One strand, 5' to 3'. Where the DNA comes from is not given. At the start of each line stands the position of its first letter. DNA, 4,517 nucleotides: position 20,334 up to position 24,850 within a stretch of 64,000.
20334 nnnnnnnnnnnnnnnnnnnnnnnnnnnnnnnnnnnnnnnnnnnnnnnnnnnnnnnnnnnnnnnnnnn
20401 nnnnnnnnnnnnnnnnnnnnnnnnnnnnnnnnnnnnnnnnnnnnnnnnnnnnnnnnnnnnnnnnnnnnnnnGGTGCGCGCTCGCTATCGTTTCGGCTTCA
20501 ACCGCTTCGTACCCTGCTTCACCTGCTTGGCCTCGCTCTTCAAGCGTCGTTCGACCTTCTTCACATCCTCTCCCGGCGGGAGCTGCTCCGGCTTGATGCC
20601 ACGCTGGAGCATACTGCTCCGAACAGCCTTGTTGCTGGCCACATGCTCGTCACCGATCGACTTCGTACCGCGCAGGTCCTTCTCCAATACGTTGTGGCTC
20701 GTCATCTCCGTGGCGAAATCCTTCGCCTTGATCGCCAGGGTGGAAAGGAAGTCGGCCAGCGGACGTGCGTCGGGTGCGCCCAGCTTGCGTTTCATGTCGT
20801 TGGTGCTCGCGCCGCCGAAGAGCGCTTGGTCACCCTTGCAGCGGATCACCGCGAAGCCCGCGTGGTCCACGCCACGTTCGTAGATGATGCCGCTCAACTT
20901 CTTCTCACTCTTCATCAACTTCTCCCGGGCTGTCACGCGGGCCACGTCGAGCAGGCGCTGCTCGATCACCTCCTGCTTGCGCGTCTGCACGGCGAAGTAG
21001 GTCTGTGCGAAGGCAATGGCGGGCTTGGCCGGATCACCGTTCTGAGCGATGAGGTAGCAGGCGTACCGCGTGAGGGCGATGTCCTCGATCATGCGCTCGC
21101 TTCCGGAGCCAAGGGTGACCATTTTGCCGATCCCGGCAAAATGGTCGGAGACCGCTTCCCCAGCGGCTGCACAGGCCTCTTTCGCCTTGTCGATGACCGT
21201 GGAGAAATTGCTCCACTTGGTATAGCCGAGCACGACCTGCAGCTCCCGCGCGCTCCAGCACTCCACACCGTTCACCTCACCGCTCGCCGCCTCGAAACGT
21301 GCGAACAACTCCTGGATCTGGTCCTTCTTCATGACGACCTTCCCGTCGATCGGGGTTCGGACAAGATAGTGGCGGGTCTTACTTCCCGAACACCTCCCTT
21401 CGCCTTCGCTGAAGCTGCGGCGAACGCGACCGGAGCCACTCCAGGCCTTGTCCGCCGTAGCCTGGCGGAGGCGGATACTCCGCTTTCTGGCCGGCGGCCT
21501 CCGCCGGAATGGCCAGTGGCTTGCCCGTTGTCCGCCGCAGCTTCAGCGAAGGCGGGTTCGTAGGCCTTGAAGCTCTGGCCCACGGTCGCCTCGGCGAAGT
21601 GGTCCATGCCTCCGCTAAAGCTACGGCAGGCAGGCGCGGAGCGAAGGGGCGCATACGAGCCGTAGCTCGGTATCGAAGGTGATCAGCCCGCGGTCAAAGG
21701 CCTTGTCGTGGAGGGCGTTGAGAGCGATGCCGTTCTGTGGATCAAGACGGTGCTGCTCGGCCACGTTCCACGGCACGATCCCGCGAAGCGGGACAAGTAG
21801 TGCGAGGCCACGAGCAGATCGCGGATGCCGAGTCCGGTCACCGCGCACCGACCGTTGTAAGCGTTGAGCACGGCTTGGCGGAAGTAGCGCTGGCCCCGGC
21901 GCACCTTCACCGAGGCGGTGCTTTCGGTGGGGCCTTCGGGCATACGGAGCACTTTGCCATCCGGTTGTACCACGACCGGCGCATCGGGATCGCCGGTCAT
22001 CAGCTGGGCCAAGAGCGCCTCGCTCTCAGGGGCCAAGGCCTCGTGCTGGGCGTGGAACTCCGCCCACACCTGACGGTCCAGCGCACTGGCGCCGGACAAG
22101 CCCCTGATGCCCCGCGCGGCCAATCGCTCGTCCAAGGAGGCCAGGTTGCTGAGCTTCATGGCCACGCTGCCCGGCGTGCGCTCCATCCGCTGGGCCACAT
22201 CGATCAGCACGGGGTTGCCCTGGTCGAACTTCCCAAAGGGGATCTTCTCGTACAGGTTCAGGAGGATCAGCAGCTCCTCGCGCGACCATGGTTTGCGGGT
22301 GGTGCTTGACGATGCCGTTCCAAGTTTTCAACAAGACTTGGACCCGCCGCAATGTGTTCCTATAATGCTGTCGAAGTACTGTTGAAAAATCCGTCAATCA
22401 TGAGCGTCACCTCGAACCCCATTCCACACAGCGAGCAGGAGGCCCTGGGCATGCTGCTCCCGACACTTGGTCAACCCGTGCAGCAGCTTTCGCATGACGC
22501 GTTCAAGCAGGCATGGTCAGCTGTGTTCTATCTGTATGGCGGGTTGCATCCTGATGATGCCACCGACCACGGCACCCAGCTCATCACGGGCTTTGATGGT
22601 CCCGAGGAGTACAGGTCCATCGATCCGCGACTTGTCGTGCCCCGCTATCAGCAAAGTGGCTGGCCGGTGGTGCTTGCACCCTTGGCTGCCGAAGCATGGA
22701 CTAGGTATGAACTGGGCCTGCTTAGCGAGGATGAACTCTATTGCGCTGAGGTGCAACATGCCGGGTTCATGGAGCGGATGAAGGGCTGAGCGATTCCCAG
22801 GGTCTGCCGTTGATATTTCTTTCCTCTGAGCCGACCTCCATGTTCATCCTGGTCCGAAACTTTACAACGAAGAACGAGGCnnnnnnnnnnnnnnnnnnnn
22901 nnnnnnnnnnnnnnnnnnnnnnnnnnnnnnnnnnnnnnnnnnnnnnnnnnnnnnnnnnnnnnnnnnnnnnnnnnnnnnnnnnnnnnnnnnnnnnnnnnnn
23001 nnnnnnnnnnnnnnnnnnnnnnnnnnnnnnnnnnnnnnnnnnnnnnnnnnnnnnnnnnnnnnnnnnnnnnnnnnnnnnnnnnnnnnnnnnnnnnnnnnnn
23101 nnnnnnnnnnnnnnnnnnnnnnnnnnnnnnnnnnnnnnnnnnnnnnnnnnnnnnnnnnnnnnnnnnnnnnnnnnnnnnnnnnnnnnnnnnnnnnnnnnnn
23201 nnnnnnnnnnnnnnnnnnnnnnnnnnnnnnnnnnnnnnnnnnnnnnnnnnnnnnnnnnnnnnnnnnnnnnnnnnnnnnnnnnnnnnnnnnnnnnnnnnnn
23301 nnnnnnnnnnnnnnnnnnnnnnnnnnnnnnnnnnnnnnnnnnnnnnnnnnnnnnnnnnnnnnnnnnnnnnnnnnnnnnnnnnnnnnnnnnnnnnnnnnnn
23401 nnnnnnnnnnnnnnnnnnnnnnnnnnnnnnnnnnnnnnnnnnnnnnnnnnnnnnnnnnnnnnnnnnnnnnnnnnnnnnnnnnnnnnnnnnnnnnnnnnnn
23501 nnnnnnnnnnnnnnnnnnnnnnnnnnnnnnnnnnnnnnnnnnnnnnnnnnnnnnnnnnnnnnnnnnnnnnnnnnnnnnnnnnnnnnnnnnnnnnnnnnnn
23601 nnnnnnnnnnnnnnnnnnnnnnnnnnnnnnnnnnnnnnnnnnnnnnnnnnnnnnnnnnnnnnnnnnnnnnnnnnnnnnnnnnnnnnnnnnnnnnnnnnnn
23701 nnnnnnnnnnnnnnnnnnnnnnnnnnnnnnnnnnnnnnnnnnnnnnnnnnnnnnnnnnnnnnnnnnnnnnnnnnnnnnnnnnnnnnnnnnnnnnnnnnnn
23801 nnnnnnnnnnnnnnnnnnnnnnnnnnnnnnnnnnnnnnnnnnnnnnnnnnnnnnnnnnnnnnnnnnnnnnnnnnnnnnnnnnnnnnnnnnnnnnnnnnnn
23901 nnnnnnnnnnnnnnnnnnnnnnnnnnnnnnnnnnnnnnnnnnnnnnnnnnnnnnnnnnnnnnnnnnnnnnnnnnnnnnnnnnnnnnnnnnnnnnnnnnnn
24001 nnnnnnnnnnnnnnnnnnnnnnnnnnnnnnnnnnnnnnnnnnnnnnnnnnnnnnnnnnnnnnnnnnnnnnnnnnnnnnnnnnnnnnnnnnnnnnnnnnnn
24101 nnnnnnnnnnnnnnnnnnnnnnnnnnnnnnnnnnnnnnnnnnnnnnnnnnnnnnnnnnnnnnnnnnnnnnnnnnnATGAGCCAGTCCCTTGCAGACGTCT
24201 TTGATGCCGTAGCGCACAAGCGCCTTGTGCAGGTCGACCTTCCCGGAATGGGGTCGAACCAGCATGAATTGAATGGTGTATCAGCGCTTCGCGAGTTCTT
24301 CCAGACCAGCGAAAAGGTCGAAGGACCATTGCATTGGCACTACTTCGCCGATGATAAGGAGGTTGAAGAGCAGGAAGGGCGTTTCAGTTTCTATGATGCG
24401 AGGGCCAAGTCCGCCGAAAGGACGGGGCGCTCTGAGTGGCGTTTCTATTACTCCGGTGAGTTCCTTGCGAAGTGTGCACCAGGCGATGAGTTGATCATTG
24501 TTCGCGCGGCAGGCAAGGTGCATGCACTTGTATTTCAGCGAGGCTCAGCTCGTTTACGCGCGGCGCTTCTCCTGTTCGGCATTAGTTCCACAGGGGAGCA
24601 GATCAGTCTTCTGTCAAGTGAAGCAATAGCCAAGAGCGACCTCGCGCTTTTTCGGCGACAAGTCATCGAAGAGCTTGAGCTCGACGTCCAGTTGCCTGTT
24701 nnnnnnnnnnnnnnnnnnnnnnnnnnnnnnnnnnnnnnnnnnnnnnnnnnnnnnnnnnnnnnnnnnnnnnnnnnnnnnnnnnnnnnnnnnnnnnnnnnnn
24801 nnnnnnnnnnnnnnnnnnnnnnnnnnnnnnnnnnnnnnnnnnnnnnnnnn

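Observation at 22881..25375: Translationally coupled m5C-methyltransferase / 398-aa endonuclease / vsr trio (EcoRII-like organisation), endonuclease family unassigned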

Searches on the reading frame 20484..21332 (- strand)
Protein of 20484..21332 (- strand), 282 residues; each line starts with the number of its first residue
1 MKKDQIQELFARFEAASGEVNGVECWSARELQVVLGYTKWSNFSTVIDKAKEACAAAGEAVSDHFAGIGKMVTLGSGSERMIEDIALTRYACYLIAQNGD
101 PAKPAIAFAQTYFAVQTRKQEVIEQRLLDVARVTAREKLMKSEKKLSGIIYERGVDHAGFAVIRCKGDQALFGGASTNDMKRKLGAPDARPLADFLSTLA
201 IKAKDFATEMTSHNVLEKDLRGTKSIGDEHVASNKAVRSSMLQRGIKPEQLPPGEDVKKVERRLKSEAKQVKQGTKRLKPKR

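Call 3: search_protein_families(library=pfam, proteins=[window:20484-21332:-], max_evalue=0.01)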
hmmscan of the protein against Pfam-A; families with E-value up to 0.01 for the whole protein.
window:20484-21332:- (282 aa): 1 family
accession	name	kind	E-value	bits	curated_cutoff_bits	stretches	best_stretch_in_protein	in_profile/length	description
PF02498.22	Bro-N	-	1.4e-08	35.7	25.6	1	22-110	9-92/96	BRO family, N-terminal domain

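Call 57: search_protein_families(library=padloc, proteins=[window:20484-21332:-], max_evalue=0.001)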
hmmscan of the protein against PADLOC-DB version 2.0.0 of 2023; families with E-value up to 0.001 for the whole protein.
window:20484-21332:- (282 aa): 4 families
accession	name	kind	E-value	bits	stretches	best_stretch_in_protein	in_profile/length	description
PDLC04919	PDC-S13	-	2.8e-114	379.1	1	1-274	1-276/281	-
PDLC03083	Specificity_I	-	4.2e-52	175.2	1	19-276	13-278/717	Type I specificity subunit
PDLC04871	PDC-S05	-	1.4e-27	94.7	1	3-126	4-128/468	-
PDLC04918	PDC-S13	-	1e-21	76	2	20-98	20-101/214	-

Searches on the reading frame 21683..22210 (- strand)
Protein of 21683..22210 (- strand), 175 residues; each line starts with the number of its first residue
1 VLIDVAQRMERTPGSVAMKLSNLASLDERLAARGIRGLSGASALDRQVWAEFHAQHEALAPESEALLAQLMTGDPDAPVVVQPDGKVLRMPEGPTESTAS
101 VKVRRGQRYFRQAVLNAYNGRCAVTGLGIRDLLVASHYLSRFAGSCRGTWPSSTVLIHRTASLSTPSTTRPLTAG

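Call 8: search_protein_families(library=ncbifam, proteins=[window:21683-22210:-], max_evalue=0.01)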
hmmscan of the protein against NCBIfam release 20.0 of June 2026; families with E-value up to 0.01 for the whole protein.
window:21683-22210:- (175 aa): 1 family
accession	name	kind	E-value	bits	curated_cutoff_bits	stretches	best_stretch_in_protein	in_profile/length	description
NF045808.1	PT-DNA_restrict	exception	0.0046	16.1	180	1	104-130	159-185/284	phosphorothioated DNA-binding restriction endonuclease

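Call 56: search_protein_families(library=pfam, proteins=[window:21683-22210:-], max_evalue=0.1)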
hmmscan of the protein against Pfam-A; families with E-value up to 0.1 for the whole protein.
window:21683-22210:- (175 aa): 0 families

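Call 57: search_protein_families(library=padloc, proteins=[window:21683-22210:-], max_evalue=0.001)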
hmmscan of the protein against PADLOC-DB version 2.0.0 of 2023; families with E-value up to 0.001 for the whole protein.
window:21683-22210:- (175 aa): 2 families
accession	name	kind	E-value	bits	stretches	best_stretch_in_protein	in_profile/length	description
PDLC04132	HNH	-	1.3e-36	124.2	1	2-138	56-185/286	-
PDLC03546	HNH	-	2.1e-14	51.2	1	6-145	45-197/282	Type II restriction enzyme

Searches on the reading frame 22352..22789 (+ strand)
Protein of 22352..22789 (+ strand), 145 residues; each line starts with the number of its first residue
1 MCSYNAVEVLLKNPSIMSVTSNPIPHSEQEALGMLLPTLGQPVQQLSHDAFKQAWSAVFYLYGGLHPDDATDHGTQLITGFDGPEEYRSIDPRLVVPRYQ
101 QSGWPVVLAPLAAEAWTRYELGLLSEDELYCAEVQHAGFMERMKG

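Call 3: search_protein_families(library=pfam, proteins=[window:22352-22789:+], max_evalue=0.01)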
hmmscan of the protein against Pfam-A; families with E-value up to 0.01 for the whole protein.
window:22352-22789:+ (145 aa): 0 families

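Call 8: search_protein_families(library=ncbifam, proteins=[window:22352-22789:+], max_evalue=0.01)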
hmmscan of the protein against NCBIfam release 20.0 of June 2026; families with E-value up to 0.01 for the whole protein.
window:22352-22789:+ (145 aa): 0 families

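Call 29: find_homologous_proteins(query=window:22352-22789:+)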
Query window:22352-22789:+ (145 aa): 34 proteins with E <= 0.001 among 156 candidates.
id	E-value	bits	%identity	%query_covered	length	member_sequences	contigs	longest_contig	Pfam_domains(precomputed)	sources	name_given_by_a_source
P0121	4.2e-94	330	100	100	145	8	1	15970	-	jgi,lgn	jgi:hypothetical protein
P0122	1.2e-62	228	70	100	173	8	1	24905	-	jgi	jgi:hypothetical protein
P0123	1.6e-62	228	89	77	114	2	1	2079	-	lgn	-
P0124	3.4e-61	224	70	98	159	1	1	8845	-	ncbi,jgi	jgi:hypothetical protein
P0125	1.2e-59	219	86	77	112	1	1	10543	-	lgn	-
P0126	1.5e-59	218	75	89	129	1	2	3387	-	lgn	-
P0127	4.1e-59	217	74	92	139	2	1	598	-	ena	-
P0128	1.8e-57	212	74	88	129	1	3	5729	-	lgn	-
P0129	1.7e-53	199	70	88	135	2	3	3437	-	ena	-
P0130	1.0e-52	196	70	88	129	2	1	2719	-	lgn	-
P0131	3.1e-52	195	68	88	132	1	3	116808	-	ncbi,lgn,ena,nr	ncbi:MAG TPA: hypothetical protein PKE21_10100 [Flavobacteriales bacterium]|nr:hypothetical protein 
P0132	1.1e-51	193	66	90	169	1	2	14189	-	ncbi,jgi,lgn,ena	jgi:hypothetical protein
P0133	4.2e-51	191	66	90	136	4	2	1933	-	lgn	-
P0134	2.1e-50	189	64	89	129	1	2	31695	-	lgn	-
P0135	6.8e-48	181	75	71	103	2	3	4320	-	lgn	-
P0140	1.8e-40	156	54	88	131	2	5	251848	-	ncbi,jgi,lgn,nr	ncbi:MAG: hypothetical protein KF843_03305 [Flavobacteriales bacterium]|jgi:DNA (cytosine-5)-methylt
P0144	2.7e-38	149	55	84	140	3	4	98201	-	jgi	jgi:DNA (cytosine-5)-methyltransferase 1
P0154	5.6e-24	103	48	81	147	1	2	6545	-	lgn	-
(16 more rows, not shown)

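Call 38: predict_structure(alignment_id=A2)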
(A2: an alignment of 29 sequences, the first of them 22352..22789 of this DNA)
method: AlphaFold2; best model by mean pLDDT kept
length: 145 residues; sequences in the alignment: 29
mean_pLDDT: 87.7   pTM: 0.79
mean pLDDT of the five models: 87.7, 86.4, 86.2, 85.9, 85.7
residues with pLDDT >= 90: 106; 70-90: 19; 50-70: 10; < 50: 10
segments of 3 or more residues with pLDDT < 50: 1-3, 15-18
pLDDT, mean of each block of 10 residues (from residue 1): 50 50 93 95 96 97 90 94 85 95 96 96 95 94 88
secondary structure, 60 per line:
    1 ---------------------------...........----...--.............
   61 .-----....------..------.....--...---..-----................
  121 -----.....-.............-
elements in order: H28-38 H48-61 H67-70 H85-89 H106-120 H126-130 H132-144

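Call 50: search_protein_families(library=pfam, proteins=[window:22400-22789:+], max_evalue=10)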
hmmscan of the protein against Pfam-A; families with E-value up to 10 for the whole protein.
window:22400-22789:+ (129 aa): 0 families

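Call 57: search_protein_families(library=padloc, proteins=[window:22400-22789:+], max_evalue=0.001)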
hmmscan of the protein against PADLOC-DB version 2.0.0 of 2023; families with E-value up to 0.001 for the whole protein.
window:22400-22789:+ (129 aa): 0 families

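Call 58: find_encoding_contigs(protein=P0140, flank=5000, max_places=3)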
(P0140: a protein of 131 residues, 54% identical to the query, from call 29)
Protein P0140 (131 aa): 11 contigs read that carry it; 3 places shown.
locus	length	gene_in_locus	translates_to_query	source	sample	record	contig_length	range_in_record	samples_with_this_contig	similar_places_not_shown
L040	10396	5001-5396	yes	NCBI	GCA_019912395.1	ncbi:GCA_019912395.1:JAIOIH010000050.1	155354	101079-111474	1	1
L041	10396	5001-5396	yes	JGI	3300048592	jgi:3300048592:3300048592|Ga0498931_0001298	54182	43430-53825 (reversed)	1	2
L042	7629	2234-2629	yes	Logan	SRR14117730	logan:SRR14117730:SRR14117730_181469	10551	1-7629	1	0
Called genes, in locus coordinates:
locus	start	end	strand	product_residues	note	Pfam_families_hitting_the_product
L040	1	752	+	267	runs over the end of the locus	PF00582:Usp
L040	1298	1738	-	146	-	-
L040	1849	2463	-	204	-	-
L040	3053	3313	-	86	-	PF00196:GerE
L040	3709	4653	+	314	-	PF13391:HNH_2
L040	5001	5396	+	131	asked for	-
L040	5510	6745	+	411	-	PF00145:DNA_methylase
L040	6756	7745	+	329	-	PF13391:HNH_2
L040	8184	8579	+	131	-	PF00226:DnaJ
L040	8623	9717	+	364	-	-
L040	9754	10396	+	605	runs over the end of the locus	-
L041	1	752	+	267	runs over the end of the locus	PF00582:Usp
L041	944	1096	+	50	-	-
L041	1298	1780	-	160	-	-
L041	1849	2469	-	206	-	-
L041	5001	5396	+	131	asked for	-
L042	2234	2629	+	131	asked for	-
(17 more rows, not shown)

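Call 59: find_encoding_contigs(protein=P0144, flank=5000, max_places=3)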
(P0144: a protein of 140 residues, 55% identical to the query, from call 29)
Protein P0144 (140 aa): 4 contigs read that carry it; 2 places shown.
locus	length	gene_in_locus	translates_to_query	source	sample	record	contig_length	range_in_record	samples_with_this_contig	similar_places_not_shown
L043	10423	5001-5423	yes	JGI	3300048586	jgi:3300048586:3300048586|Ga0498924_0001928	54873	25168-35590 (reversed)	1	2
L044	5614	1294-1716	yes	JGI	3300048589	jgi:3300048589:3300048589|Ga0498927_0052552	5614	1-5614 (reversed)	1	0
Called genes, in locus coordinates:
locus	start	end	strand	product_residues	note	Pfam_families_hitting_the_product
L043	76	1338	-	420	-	PF25919:BSH_CusB (weak), PF25967:RND-MFP_C, PF25989:YknX_C, PF25975:CzcB_C (faint)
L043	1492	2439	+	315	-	-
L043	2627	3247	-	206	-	-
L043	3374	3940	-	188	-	-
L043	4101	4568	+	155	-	-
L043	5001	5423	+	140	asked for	-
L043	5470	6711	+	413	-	PF00145:DNA_methylase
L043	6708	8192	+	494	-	PF02518:HATPase_c (weak), PF13589:HATPase_c_3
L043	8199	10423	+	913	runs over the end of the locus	PF10593:Z1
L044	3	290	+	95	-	?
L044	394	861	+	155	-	-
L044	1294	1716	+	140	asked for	-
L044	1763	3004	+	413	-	PF00145:DNA_methylase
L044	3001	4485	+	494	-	PF02518:HATPase_c (weak), PF13589:HATPase_c_3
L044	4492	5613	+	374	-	?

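Call 60: find_encoding_contigs(protein=P0154, flank=5000, max_places=3)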
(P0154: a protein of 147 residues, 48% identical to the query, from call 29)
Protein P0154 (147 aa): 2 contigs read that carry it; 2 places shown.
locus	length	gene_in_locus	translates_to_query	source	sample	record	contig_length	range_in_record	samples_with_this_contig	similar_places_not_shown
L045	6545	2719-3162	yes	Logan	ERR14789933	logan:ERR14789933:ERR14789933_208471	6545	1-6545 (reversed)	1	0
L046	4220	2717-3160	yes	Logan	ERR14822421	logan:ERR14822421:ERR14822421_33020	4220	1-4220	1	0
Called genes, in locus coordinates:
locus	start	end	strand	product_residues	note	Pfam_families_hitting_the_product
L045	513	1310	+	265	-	-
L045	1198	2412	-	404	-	PF13191:AAA_16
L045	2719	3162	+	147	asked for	-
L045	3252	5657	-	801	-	PF09823:DUF2357, PF04411:PDDEXK_7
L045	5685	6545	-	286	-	?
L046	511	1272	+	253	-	-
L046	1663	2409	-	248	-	PF13191:AAA_16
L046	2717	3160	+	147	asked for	-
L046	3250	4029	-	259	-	-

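Call 75: search_protein_representatives(alignment_id=A2)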
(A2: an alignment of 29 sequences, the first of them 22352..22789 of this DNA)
Query: 29 sequences, 133 profile positions. Proteins with E-value up to 0.001 (for the whole library): 325; up to 1e-10: 156; up to 1e-30: 9. The best 150 are listed.
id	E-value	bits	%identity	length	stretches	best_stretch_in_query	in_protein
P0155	9.4e-53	193.5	-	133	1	8-129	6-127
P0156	3.5e-48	178.7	-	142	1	4-129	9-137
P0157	4.3e-41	155.7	-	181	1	8-128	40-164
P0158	6.7e-41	155.1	-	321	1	5-128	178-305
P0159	6.2e-36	139.0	-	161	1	6-129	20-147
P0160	6.7e-36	138.9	-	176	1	6-122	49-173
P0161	9.8e-34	131.9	-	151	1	5-124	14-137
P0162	1.6e-32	128.0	-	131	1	6-128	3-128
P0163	4.4e-32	126.6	-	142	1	5-129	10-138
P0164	1.4e-30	121.7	-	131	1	1-122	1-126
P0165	3.3e-30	120.5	-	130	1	5-123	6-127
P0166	7.1e-30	119.4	-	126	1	7-127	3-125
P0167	1.9e-29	118.0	-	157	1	6-129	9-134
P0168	2.9e-29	117.5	-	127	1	5-123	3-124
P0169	3.5e-29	117.2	-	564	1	4-127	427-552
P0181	4.2e-25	104.0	-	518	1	4-130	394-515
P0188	9.2e-24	99.6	-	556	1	5-123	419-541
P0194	1.3e-22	96.0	-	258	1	24-129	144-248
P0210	7.4e-21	90.2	-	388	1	15-126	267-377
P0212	1.1e-20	89.7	-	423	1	23-126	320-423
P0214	3.9e-20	87.9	-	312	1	7-125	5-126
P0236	4.6e-17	78.0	-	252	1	8-125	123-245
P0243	2.8e-16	75.4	-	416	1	6-119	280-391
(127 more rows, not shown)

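Call 76: search_protein_families(library=pfam, proteins=[P0169, P0181, P0188, P0210, P0212, P0243, P0158, P0214, P0194, P0236], max_evalue=0.001)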
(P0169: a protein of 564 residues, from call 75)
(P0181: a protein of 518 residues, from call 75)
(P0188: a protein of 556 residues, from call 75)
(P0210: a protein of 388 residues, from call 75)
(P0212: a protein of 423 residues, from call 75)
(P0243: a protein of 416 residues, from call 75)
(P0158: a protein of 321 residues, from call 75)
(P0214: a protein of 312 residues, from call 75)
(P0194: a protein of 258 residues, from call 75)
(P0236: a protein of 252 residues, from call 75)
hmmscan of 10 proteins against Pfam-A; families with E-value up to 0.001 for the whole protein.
P0169 (564 aa): 3 families
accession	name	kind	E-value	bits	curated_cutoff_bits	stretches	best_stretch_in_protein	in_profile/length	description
PF00145.23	DNA_methylase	-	2.2e-63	215.1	22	1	21-398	2-322/324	C-5 cytosine-specific DNA methylase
PF09445.16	Methyltransf_15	-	2.5e-05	24.3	22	1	21-106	3-89/165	RNA cap guanine-N2 methyltransferase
PF05175.20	MTS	-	0.00014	22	23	1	6-99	17-109/170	Methyltransferase small domain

P0181 (518 aa): 2 families
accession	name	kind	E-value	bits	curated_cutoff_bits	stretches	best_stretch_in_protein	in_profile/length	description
PF00145.23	DNA_methylase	-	3.6e-65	221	22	1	10-379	2-321/324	C-5 cytosine-specific DNA methylase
PF09445.16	Methyltransf_15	-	2.3e-05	24.5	22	1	10-97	3-89/165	RNA cap guanine-N2 methyltransferase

P0188 (556 aa): 2 families
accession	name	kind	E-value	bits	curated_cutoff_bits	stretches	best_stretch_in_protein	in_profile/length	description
PF00145.23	DNA_methylase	-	3e-65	221.2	22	1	16-407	1-323/324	C-5 cytosine-specific DNA methylase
PF09445.16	Methyltransf_15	-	0.0002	21.4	22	1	19-99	5-86/165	RNA cap guanine-N2 methyltransferase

P0210 (388 aa): 1 family
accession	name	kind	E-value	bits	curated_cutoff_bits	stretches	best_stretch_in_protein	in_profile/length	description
PF00145.23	DNA_methylase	-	1.8e-15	57.6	22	1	158-234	247-322/324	C-5 cytosine-specific DNA methylase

P0212 (423 aa): 1 family
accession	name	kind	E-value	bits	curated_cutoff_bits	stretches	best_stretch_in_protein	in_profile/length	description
PF00145.23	DNA_methylase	-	3.2e-33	116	22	1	2-279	90-320/324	C-5 cytosine-specific DNA methylase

P0243 (416 aa): 1 family
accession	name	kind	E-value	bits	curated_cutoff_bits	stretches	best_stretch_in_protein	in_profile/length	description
PF00145.23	DNA_methylase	-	1.3e-26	94.2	22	1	1-262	108-322/324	C-5 cytosine-specific DNA methylase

P0158 (321 aa): 1 family
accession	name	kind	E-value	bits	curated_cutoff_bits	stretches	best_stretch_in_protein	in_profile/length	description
PF00145.23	DNA_methylase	-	7.1e-17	62.3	22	1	54-132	246-323/324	C-5 cytosine-specific DNA methylase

P0214 (312 aa): 0 families

P0194 (258 aa): 1 family
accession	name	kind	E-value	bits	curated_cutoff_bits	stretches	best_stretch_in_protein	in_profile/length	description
PF00145.23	DNA_methylase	-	2.2e-15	57.3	22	1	28-95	254-321/324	C-5 cytosine-specific DNA methylase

P0236 (252 aa): 1 family
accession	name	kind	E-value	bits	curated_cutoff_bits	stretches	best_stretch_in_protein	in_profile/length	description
PF00145.23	DNA_methylase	-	9.9e-16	58.5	22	1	24-103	241-319/324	C-5 cytosine-specific DNA methylase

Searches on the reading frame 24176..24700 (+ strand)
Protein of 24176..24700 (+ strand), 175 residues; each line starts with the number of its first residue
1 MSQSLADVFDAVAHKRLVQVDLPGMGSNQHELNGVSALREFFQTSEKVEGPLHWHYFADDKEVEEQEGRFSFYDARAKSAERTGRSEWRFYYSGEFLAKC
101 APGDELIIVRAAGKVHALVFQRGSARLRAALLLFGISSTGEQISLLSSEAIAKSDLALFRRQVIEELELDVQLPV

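Call 50: search_protein_families(library=pfam, proteins=[window:24176-24700:+], max_evalue=10)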
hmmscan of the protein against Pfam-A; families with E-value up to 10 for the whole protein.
window:24176-24700:+ (175 aa): 0 families
